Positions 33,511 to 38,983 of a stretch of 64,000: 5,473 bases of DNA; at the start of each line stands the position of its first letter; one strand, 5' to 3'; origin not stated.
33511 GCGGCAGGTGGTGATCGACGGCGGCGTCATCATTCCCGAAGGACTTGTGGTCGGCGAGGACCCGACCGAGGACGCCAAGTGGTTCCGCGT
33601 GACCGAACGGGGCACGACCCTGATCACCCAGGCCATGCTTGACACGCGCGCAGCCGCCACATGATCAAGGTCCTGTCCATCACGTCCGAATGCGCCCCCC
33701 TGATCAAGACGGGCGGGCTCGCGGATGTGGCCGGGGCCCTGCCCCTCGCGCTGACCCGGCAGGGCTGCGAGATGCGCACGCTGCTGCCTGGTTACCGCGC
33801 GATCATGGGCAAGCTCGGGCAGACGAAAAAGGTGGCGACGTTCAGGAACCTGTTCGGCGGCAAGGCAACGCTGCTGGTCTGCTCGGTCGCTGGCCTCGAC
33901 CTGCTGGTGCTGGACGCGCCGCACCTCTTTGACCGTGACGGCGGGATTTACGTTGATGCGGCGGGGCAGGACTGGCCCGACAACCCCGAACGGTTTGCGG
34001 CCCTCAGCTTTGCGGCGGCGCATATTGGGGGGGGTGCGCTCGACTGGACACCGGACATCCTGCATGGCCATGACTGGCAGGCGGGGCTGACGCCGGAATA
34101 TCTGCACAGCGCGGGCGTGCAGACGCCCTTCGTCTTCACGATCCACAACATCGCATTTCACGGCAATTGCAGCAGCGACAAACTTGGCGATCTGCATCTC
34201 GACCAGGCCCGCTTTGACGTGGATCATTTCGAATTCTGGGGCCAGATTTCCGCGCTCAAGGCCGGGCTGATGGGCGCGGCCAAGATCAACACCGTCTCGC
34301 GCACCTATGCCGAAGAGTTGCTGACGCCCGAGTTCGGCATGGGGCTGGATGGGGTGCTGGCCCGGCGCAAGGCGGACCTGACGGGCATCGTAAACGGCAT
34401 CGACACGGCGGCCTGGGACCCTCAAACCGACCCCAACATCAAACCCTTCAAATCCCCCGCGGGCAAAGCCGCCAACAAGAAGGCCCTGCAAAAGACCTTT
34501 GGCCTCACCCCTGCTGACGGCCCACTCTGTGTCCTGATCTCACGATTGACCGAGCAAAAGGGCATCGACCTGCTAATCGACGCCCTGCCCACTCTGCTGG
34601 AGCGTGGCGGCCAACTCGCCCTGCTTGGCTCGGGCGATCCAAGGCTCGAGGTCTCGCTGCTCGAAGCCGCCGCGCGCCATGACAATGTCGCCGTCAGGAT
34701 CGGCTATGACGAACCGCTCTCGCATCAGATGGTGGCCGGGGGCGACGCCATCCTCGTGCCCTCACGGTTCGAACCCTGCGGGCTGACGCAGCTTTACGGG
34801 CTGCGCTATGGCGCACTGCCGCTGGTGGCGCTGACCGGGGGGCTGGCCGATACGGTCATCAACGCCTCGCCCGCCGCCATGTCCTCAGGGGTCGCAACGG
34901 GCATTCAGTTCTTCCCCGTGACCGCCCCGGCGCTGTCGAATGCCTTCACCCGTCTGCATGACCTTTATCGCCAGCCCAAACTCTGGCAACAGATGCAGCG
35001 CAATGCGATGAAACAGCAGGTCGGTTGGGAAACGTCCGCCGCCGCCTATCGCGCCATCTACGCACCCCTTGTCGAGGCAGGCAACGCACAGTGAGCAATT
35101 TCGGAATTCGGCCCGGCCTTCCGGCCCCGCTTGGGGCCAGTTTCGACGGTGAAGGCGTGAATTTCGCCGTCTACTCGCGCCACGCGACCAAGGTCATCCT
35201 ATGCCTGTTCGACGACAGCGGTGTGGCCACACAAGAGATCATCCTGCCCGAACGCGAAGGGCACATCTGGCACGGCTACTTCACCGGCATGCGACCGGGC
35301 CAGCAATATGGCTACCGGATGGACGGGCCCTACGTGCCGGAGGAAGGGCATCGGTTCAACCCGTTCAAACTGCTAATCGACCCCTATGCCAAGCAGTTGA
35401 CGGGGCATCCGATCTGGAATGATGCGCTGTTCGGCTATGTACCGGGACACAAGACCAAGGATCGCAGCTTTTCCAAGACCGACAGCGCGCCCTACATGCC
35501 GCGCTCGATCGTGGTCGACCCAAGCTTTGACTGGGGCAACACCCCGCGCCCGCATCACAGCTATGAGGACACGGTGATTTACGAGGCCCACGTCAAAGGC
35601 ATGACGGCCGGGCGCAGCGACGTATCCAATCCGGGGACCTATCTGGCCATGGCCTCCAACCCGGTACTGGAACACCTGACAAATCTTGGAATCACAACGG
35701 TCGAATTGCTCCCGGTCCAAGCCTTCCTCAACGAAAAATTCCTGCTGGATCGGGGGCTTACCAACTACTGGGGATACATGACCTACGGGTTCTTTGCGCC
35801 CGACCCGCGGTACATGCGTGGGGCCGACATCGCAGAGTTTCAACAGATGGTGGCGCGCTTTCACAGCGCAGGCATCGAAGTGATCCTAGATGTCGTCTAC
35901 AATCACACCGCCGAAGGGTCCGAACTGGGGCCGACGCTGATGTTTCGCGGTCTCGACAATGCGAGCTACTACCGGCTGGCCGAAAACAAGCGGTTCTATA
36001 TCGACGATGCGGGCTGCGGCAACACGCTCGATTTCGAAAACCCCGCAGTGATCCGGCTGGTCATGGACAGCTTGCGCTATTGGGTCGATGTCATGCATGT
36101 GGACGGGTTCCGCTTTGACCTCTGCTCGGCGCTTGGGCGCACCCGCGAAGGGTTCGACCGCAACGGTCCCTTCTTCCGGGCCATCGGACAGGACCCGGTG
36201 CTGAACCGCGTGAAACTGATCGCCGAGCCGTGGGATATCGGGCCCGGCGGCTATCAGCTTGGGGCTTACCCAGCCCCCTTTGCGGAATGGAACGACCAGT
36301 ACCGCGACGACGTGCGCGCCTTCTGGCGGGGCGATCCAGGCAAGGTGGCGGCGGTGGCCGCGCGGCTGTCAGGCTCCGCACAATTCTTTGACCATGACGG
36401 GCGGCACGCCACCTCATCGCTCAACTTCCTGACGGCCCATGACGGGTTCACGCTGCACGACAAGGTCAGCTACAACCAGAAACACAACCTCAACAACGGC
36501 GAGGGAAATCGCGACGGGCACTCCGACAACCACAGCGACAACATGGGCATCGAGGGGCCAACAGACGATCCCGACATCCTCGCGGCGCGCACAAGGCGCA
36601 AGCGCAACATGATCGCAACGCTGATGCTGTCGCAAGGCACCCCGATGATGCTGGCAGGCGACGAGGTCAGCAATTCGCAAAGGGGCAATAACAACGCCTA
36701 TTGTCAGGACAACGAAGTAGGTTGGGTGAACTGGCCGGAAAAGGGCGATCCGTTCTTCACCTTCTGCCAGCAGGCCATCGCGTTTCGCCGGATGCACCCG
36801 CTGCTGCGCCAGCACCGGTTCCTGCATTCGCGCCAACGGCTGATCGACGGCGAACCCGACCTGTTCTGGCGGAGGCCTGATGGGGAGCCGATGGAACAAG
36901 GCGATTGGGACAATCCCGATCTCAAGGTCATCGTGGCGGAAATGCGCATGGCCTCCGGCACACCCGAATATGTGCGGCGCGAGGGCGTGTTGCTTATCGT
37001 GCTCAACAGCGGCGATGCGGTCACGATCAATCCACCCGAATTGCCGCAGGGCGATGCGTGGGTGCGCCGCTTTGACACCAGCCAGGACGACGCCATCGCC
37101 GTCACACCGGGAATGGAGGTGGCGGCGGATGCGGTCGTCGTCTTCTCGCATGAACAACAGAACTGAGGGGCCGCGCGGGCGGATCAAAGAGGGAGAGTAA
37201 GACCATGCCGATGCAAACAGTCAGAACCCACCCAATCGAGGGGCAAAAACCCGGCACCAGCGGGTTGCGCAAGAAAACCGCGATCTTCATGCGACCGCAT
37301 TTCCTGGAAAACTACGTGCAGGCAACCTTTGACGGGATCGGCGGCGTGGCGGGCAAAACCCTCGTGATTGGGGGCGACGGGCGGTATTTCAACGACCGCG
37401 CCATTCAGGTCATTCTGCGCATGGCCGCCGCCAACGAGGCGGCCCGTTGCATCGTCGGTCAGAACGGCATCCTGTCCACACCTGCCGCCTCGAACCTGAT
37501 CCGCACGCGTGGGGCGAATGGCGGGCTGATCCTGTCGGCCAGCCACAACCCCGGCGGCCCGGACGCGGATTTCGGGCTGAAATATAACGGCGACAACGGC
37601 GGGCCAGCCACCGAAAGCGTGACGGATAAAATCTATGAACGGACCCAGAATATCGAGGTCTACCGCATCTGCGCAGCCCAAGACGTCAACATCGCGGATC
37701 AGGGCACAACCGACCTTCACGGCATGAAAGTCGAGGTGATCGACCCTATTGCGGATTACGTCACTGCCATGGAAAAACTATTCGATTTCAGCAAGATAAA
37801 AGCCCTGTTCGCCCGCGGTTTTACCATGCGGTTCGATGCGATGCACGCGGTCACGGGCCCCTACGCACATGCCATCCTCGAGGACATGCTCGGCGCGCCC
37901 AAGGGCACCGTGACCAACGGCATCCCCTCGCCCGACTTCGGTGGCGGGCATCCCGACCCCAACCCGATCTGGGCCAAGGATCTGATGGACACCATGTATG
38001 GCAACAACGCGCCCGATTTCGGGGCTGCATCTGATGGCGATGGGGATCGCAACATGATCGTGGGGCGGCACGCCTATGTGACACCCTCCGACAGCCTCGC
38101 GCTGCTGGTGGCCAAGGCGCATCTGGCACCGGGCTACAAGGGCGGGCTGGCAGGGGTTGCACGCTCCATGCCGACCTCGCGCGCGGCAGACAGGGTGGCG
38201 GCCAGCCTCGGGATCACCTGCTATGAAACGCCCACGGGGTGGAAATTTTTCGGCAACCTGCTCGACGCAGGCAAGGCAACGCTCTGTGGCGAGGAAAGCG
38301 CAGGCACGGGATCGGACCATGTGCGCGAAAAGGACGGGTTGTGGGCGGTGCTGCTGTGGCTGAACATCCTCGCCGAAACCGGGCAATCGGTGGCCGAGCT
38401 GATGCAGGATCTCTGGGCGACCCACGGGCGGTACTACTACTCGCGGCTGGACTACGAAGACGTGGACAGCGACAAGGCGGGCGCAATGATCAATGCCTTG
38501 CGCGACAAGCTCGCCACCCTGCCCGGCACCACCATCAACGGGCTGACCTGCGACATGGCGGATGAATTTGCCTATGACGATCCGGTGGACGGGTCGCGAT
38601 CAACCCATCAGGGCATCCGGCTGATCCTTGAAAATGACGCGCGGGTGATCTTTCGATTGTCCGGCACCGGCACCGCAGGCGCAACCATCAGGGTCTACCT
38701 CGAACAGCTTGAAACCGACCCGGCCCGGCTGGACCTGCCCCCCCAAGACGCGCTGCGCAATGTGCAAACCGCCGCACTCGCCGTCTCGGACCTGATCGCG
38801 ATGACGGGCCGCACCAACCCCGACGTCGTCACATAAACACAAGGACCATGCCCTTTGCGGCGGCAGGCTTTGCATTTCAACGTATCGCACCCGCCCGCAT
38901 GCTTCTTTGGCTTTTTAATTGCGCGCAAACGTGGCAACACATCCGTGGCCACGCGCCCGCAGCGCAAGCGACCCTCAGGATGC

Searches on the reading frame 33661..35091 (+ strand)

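Call 73: search_protein_families(library=pfam, proteins=[window:33661-35091:+], max_evalue=0.00001)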
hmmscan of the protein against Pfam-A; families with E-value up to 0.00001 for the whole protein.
window:33661-35091:+ (477 aa): 4 families
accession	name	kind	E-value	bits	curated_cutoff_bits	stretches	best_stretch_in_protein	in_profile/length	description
PF08323.17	Glyco_transf_5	-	2e-74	250.8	22.7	1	3-234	1-238/239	Starch synthase catalytic domain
PF00534.26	Glycos_transf_1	-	3.3e-08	33.7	26.4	1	284-449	12-169/172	Glycosyl transferases group 1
PF13692.12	Glyco_trans_1_4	-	3.5e-08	34.2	27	1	288-402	2-118/142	Glycosyl transferases group 1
PF13579.12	Glyco_trans_4_4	-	2.6e-06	28.3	29.7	0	18-221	1-143/158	Glycosyl transferase 4-like domain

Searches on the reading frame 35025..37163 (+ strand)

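Call 73: search_protein_families(library=pfam, proteins=[window:35025-37163:+], max_evalue=0.00001)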
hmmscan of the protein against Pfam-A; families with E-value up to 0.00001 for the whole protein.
window:35025-37163:+ (713 aa): 2 families
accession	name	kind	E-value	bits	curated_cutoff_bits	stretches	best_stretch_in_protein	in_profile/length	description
PF02922.24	CBM_48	-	3.3e-17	63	22.4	1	35-122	1-83/83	Carbohydrate-binding module 48 (Isoamylase N-terminal domain)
PF00128.31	Alpha-amylase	-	1.1e-14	55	22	1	215-297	25-94/446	Alpha amylase, catalytic domain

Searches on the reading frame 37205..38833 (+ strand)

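Call 73: search_protein_families(library=pfam, proteins=[window:37205-38833:+], max_evalue=0.00001)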
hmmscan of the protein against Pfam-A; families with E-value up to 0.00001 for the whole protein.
window:37205-38833:+ (543 aa): 4 families
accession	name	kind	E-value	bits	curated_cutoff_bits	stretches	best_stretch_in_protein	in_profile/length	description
PF24947.1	PGM1_C_vert_fung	-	1.9e-41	142.1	27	1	409-540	1-138/138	Phosphoglucomutase-1, C-terminal domain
PF02880.22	PGM_PMM_III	-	4.8e-28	98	20.7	1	295-406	2-114/115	Phosphoglucomutase/phosphomannomutase, alpha/beta/alpha domain III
PF02878.22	PGM_PMM_I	-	8.3e-27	94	22.5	1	14-151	2-135/138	Phosphoglucomutase/phosphomannomutase, alpha/beta/alpha domain I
PF02879.22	PGM_PMM_II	-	4.4e-16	59.7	29.3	1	184-286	2-99/103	Phosphoglucomutase/phosphomannomutase, alpha/beta/alpha domain II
